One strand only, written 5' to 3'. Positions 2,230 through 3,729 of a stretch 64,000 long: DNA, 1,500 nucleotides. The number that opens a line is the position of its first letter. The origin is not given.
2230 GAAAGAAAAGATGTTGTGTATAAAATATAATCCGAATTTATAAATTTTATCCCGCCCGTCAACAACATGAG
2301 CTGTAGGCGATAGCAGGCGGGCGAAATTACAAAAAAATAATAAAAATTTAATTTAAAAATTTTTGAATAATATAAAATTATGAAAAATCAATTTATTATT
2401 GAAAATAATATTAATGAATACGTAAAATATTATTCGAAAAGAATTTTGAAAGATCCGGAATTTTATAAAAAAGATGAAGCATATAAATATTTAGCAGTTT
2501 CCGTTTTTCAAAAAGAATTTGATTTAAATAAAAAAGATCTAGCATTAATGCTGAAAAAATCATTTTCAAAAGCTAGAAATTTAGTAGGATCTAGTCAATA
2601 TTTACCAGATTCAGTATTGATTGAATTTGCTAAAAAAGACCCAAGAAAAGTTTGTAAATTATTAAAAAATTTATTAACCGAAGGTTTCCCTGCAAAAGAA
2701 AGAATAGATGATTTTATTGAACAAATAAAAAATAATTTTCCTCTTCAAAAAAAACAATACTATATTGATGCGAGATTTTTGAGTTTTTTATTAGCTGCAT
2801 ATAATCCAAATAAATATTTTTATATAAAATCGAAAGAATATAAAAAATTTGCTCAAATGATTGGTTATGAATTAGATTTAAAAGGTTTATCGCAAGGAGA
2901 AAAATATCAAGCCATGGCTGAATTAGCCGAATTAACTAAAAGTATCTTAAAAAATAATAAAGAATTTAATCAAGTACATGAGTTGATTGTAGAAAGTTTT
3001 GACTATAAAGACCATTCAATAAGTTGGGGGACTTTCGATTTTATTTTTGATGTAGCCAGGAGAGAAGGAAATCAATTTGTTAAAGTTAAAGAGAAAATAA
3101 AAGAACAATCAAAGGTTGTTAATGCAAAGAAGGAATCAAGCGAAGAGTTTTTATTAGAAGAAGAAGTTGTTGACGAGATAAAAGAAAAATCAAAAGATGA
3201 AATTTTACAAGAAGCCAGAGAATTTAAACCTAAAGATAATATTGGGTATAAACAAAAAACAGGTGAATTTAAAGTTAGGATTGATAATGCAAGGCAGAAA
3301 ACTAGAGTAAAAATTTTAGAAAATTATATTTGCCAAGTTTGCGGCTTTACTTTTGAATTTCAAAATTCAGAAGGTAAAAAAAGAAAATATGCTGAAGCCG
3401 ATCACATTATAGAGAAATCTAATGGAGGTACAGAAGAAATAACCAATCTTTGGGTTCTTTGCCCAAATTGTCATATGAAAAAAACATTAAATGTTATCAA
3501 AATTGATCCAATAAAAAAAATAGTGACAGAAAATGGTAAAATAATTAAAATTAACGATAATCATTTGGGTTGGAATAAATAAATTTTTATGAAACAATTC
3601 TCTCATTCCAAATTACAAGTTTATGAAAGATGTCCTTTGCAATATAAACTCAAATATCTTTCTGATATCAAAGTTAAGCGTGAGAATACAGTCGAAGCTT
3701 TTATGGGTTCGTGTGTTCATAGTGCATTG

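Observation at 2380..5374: Three-gene nuclease cluster (HNH endonuclease + Cas4/RecB-like PD-(D/E)XK nuclease + HEPN-like small protein): candidate uncharacterised defence module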

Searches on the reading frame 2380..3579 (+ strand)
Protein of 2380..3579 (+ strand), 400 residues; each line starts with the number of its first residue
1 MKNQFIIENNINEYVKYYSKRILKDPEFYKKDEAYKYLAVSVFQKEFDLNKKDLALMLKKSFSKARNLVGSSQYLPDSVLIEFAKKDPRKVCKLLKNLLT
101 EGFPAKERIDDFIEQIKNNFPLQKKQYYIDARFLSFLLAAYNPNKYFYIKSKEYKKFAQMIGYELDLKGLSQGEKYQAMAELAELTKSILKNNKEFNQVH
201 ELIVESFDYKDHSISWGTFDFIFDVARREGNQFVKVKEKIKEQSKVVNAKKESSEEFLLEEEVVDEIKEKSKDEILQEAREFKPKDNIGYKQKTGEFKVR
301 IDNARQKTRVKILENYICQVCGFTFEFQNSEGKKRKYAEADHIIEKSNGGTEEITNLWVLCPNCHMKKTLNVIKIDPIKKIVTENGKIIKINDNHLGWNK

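Call 3: search_protein_families(library=pfam, proteins=[window:2380-3579:+], max_evalue=0.1)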
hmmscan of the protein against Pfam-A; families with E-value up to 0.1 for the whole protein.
window:2380-3579:+ (400 aa): 5 families
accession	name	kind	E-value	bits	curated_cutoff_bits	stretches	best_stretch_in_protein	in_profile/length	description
PF01844.29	HNH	-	2.5e-12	47.2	21.4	1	318-369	1-45/47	HNH endonuclease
PF14279.12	HNH_5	-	7.3e-07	29.5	27.5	1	333-372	8-47/56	HNH endonuclease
PF21757.2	DUF6870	-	0.009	16.4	24.4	1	103-133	26-56/71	Family of unknown function (DUF6870)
PF08612.16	Med20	-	0.013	15.3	25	0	130-311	60-142/208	TATA-binding related factor (TRF) of subunit 20 of Mediator complex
PF21349.2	RUBY_RBDX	-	0.052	13.4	26.5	0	316-326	1-11/30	Rubrerythrin, rubredoxin-like domain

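Call 4: search_protein_families(library=padloc, proteins=[window:2380-3579:+], max_evalue=1)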
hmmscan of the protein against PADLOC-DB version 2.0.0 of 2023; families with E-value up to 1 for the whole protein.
window:2380-3579:+ (400 aa): 6 families
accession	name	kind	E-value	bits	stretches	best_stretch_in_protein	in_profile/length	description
PDLC03656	mREase_IV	-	2.1e-06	25.7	1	305-367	194-254/277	Type IV methyl-directed restriction enzyme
PDLC00740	Effector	-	0.00035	17.5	1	314-367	28-96/391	Endonuclease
PDLC03478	REase_II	-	0.00092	17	1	305-369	99-159/219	Type II restriction enzyme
PDLC01999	SAVED1--SAVED_HNH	-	0.0029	14.7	1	304-367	18-93/387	-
PDLC03662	mREase_IV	-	0.0061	13.1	1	339-375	505-541/560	Type IV methyl-directed restriction enzyme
PDLC02859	DpdF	-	0.014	11.8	1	338-371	22-55/545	DpdF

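Call 5: search_protein_families(library=ncbifam, proteins=[window:2380-3579:+], max_evalue=1)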
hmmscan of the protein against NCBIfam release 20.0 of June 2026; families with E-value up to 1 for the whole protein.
window:2380-3579:+ (400 aa): 3 families
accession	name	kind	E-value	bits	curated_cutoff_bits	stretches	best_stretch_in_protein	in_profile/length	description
NF040563.1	guided_IscB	equivalog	7.4e-08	31.9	175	1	315-373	192-240/314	RNA-guided endonuclease IscB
NF045808.1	PT-DNA_restrict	exception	2.2e-05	23.7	180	1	259-382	121-237/284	phosphorothioated DNA-binding restriction endonuclease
NF004425.0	PRK05767.1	equivalog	0.095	13.4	87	1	262-329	20-82/92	50S ribosomal protein L44e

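Call 6: search_protein_families(library=phrogs, proteins=[window:2380-3579:+], max_evalue=0.1)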
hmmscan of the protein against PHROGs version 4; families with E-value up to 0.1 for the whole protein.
window:2380-3579:+ (400 aa): 36 families (the best 25 are shown)
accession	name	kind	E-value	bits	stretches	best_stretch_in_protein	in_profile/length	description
phrog_15103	-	unknown function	2.4e-13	51.2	1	263-376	154-262/280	-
phrog_6050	-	DNA, RNA and nucleotide metabolism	3.7e-13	50.1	1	268-372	266-361/402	HNH endonuclease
phrog_589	-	DNA, RNA and nucleotide metabolism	1.8e-12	48.4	1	298-369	72-139/179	HNH endonuclease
phrog_144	-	DNA, RNA and nucleotide metabolism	4.5e-11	43.7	1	293-376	60-140/175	HNH endonuclease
phrog_333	-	DNA, RNA and nucleotide metabolism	9.5e-11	43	1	304-369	22-79/138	HNH endonuclease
phrog_1271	-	DNA, RNA and nucleotide metabolism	1.3e-09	39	1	300-378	251-325/361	HNH endonuclease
phrog_2118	-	DNA, RNA and nucleotide metabolism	6.9e-07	30.1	1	187-368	55-221/301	HNH endonuclease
phrog_7785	-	DNA, RNA and nucleotide metabolism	7.7e-07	30.2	1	309-373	64-116/147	HNH endonuclease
phrog_16726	-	DNA, RNA and nucleotide metabolism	1e-06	29.7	1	305-369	81-141/308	HNH endonuclease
phrog_1035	-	DNA, RNA and nucleotide metabolism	1.4e-06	29.4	1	308-364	150-206/271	endonuclease VII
phrog_2214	-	DNA, RNA and nucleotide metabolism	1.5e-06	28.6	1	302-374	178-242/429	HNH endonuclease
phrog_8660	-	DNA, RNA and nucleotide metabolism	3.7e-06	28.2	1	265-368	75-176/196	HNH endonuclease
phrog_5956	-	DNA, RNA and nucleotide metabolism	1.1e-05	26.2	1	290-371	34-110/138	HNH endonuclease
phrog_10822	-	DNA, RNA and nucleotide metabolism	1.2e-05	26.1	1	305-366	90-145/245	HNH endonuclease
phrog_7275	-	unknown function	1.8e-05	25.9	1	338-369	7-38/67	-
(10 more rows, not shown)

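Call 19: find_homologous_proteins(query=window:2380-3579:+, max_evalue=0.001)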
Query window:2380-3579:+ (400 aa): 69 proteins with E <= 0.001 among 6341 candidates.
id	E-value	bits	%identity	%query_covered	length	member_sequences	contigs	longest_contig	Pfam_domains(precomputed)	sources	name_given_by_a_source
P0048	1.2e-258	876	100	100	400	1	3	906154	PF01844.30,PF14279.13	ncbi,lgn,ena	-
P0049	2.8e-210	717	82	100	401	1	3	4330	PF01844.30,PF14279.13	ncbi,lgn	-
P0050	1.9e-179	615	70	100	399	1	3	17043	PF01844.30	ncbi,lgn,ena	-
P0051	5.7e-179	614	72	100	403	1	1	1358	PF01844.30,PF14279.13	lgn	-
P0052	6.1e-172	590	69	100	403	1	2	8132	PF01844.30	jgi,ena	-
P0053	1.3e-163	563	66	100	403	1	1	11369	PF01844.30,PF14279.13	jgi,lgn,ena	-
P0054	5.4e-159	548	65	100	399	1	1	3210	PF01844.30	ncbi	-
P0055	4.9e-143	495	58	100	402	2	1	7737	PF01844.30,PF14279.13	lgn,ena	-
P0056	1.8e-139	484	59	98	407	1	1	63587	PF01844.30,PF14279.13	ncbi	-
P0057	5.5e-133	462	57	98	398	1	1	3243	PF01844.30,PF14279.13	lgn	-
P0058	8.1e-128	445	53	100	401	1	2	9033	PF01844.30,PF14279.13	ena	-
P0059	7.4e-126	439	52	100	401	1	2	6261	PF01844.30,PF14279.13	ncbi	-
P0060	4.1e-123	430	50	100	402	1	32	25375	PF01844.30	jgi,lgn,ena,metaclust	metaclust:\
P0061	1.6e-118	415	49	100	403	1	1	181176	PF01844.30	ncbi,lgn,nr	ncbi:MAG: HNH endonuclease signature motif containing protein [bacterium]|nr:HNH endonuclease signat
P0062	9.0e-117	409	49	100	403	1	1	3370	PF01844.30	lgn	-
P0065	1.2e-112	395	49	99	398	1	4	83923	PF01844.30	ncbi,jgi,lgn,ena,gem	-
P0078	4.3e-43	166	42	67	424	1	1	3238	PF01844.30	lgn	-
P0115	2.1e-18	85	34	66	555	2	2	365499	PF01844.30,PF28530.1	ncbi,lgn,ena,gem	-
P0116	1.7e-5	43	28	38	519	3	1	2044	PF01844.30,PF26348.1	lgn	-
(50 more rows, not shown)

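Call 21: find_encoding_contigs(protein=P0061, flank=7000, max_places=2)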
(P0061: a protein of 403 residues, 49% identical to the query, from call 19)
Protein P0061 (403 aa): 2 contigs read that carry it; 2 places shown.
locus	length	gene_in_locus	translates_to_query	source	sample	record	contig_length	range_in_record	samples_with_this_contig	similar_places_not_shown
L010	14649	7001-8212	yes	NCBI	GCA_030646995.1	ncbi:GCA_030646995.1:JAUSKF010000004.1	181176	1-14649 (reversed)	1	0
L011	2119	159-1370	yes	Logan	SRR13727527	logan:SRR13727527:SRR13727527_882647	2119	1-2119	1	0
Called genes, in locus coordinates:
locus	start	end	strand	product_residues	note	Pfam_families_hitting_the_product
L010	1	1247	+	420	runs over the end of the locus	PF00890:FAD_binding_2 (weak), PF01266:DAO (faint), PF03486:HI0933_like, PF07992:Pyr_redox_2 (faint), PF12831:FAD_oxidored (weak), PF22780:HI0933_like_1st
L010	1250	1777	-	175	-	PF03449:GreA_GreB_N, PF01272:GreA_GreB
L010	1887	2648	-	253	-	-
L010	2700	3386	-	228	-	PF01641:SelR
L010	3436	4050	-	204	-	PF07866:DUF1653, PF24585:YunG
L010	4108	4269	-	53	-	-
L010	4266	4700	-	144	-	PF01042:Ribonuc_L-PSP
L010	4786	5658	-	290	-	PF02557:VanY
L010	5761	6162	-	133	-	-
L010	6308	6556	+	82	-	PF01541:GIY-YIG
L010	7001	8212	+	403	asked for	PF01844:HNH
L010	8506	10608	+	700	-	PF01555:N6_N4_Mtase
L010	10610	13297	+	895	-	PF04851:ResIII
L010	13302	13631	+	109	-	-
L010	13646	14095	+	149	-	-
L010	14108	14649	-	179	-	PF13408:Zn_ribbon_recom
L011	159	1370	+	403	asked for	PF01844:HNH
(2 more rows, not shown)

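Call 22: find_encoding_contigs(protein=P0056, flank=7000, max_places=2)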
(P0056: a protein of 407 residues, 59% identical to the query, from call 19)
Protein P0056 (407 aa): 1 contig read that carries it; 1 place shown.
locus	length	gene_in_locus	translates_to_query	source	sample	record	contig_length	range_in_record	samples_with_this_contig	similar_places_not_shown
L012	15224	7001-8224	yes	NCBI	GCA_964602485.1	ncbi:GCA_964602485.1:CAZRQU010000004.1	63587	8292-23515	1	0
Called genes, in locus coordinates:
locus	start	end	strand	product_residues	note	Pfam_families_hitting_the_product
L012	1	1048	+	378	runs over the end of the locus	PF01420:Methylase_S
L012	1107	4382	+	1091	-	PF04313:HSDR_N, PF00176:SNF2-rel_dom (faint), PF04851:ResIII, PF18766:SWI2_SNF2, PF22679:T1R_D3-like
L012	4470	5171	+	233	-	PF01863:YgjP-like, PF10263:SprT-like (faint)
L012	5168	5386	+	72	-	-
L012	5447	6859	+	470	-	PF02689:Herpes_Helicase (faint), PF05970:PIF1, PF13245:AAA_19, PF13604:AAA_30, PF01443:Viral_helicase1 (faint), PF13479:AAA_24 (faint)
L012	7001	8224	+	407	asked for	PF01844:HNH, PF14279:HNH_5 (weak)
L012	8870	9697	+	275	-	-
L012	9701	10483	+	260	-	PF08378:NERD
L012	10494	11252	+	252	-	-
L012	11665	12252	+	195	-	-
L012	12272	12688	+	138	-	PF00293:NUDIX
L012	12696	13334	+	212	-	-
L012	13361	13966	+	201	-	PF00561:Abhydrolase_1 (faint), PF06821:Ser_hydrolase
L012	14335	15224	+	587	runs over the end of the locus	-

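Call 23: find_encoding_contigs(protein=P0065, flank=7000, max_places=2)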
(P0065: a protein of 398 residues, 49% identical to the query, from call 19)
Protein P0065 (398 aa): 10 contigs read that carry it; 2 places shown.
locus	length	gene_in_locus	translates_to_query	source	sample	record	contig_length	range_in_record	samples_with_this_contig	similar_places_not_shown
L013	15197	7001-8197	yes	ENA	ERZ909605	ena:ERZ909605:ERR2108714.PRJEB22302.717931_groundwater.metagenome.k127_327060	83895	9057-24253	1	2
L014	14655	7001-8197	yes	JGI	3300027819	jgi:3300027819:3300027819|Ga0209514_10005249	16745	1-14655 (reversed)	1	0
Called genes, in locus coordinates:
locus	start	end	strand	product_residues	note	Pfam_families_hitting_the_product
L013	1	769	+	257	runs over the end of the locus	PF17827:PrmC_N (weak), PF01135:PCMT (faint), PF03602:Cons_hypoth95, PF01170:UPF0020 (weak), PF05175:MTS, PF06325:PrmA (weak), PF13649:Methyltransf_25, PF13847:Methyltransf_31, +1 more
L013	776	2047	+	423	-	PF00275:EPSP_synthase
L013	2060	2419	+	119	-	PF00886:Ribosomal_S16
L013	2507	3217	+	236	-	PF01746:tRNA_m1G_MT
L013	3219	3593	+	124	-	PF01245:Ribosomal_L19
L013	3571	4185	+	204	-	PF01351:RNase_HII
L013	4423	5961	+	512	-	PF00117:GATase, PF07722:Peptidase_C26, PF02540:NAD_synthase, PF03054:tRNA_Me_trans (faint), PF06508:QueC (faint), PF00958:GMP_synt_C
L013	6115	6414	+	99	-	PF18924:DUF5674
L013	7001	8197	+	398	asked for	PF01844:HNH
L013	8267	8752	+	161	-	-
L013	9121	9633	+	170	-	-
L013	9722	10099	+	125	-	-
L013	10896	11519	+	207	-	PF13548:DUF4126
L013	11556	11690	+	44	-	-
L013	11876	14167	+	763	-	-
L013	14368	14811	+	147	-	-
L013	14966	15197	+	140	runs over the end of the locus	-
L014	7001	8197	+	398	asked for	PF01844:HNH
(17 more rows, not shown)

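Call 42: search_solved_structures(query=window:2380-3579:+, max_evalue=0.01)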
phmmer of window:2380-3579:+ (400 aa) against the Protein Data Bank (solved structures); distinct sequences matched with E-value up to 0.01: 2.
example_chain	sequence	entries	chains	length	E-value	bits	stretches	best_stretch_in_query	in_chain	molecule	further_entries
6ghc_A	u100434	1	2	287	8.2e-05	25.6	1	315-367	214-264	5-methylcytosine-specific restriction enzyme A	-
6ghs_A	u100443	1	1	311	0.0058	19.5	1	301-389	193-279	TagI restriction endonuclease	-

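Call 44: search_protein_families(library=pfam, alignment_id=A2, max_evalue=1)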
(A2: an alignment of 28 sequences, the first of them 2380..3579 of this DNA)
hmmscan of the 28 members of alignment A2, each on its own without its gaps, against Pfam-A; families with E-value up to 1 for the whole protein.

A. member 1, window:2380-3579:+ (400 aa): 8 families
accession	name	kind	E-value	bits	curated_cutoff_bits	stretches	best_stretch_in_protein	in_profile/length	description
PF01844.29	HNH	-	2.5e-12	47.2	21.4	1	318-369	1-45/47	HNH endonuclease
PF14279.12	HNH_5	-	7.3e-07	29.5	27.5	1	333-372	8-47/56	HNH endonuclease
PF21757.2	DUF6870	-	0.009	16.4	24.4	1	103-133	26-56/71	Family of unknown function (DUF6870)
PF08612.16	Med20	-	0.013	15.3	25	1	130-311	60-142/208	TATA-binding related factor (TRF) of subunit 20 of Mediator complex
PF21349.2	RUBY_RBDX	-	0.052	13.4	26.5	0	316-326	1-11/30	Rubrerythrin, rubredoxin-like domain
PF13391.12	HNH_2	-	0.11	12.8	21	1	318-366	1-56/66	HNH endonuclease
PF14522.11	Cytochrome_C7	-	0.16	12.2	24.8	1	314-370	12-53/67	Cytochrome c7 and related cytochrome c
PF00301.25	Rubredoxin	-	0.54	10.8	23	0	315-368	1-44/47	Rubredoxin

B. families by the number of members that match (of 28 scanned): 45 families (the first 25 are shown)
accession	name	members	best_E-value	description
PF01844.29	HNH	27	3e-13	HNH endonuclease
PF14279.12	HNH_5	26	5.3e-07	HNH endonuclease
PF00301.25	Rubredoxin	18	0.032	Rubredoxin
PF21349.2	RUBY_RBDX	14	0.0011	Rubrerythrin, rubredoxin-like domain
PF13391.12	HNH_2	10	0.017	HNH endonuclease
PF14522.11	Cytochrome_C7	9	0.038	Cytochrome c7 and related cytochrome c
PF23861.1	Ribophorin_II_2nd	5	0.012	Ribophorin II second domain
PF09723.15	Zn_ribbon_8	5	0.019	Zinc ribbon domain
PF04286.17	DUF445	3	0.0006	Protein of unknown function (DUF445)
PF24967.1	NTS_TR130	3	0.0029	TR130 NTS domain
PF21757.2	DUF6870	3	0.0035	Family of unknown function (DUF6870)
PF10029.15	DUF2271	3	0.0068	Predicted periplasmic protein (DUF2271)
PF09044.15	Kp4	3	0.018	Kp4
PF03993.17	DUF349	2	0.0062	Domain of Unknown Function (DUF349)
PF08612.16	Med20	2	0.013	TATA-binding related factor (TRF) of subunit 20 of Mediator complex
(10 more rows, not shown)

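Call 71: search_protein_families(library=pfam, proteins=[P0115, P0078, P0116], max_evalue=0.01)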
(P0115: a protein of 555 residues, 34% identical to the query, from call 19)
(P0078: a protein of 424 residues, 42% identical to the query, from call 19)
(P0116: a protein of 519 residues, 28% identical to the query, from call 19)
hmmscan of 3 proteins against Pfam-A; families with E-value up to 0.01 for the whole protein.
P0115 (555 aa): 1 family
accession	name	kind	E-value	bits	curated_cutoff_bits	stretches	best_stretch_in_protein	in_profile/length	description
PF01844.29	HNH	-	4.6e-06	27.1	21.4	1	488-523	11-43/47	HNH endonuclease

P0078 (424 aa): 2 families
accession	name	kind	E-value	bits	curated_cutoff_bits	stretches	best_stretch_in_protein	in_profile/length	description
PF01844.29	HNH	-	1.4e-09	38.3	21.4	1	343-394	1-45/47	HNH endonuclease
PF14279.12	HNH_5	-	0.001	19.4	27.5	1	362-395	12-45/56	HNH endonuclease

P0116 (519 aa): 3 families
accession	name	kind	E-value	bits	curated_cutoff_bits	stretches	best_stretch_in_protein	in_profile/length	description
PF01844.29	HNH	-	8.2e-10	39.1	21.4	1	434-483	1-45/47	HNH endonuclease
PF23382.1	DUF7097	-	0.0036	17.7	27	1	420-484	65-137/175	Family of unknown function (DUF7097)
PF14279.12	HNH_5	-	0.007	16.7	27.5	0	434-481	1-42/56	HNH endonuclease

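Call 72: predict_structure(alignment_id=A3)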
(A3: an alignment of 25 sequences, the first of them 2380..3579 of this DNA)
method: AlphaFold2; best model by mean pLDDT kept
length: 400 residues; sequences in the alignment: 25
mean_pLDDT: 87.7   pTM: 0.72
mean pLDDT of the five models: 87.7, 86.8, 86.6, 86.6, 86.2
residues with pLDDT >= 90: 226; 70-90: 143; 50-70: 29; < 50: 2
segments of 3 or more residues with pLDDT < 50: none
pLDDT, mean of each block of 10 residues (from residue 1): 76 92 89 90 96 96 93 88 96 96 93 95 79 97 95 94 92 98 96 95 90 94 83 75 79 72 80 87 67 59 87 92 90 89 83 90 90 89 91 79
secondary structure, 60 per line:
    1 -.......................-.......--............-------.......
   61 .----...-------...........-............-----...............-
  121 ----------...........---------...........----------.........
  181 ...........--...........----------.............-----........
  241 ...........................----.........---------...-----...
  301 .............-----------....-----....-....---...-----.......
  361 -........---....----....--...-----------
elements in order: H2-24 H26-32 H35-46 H54-61 H76-86 H88-99 H105-119 H131-141 H151-161 H172-191 H194-204 H215-227 H233-267 H272-280 E290-292 E298-300 H301-313 E325-328 E334-337 E339-342 E357-360 H362-369 E373-376 E381-384 E387-389
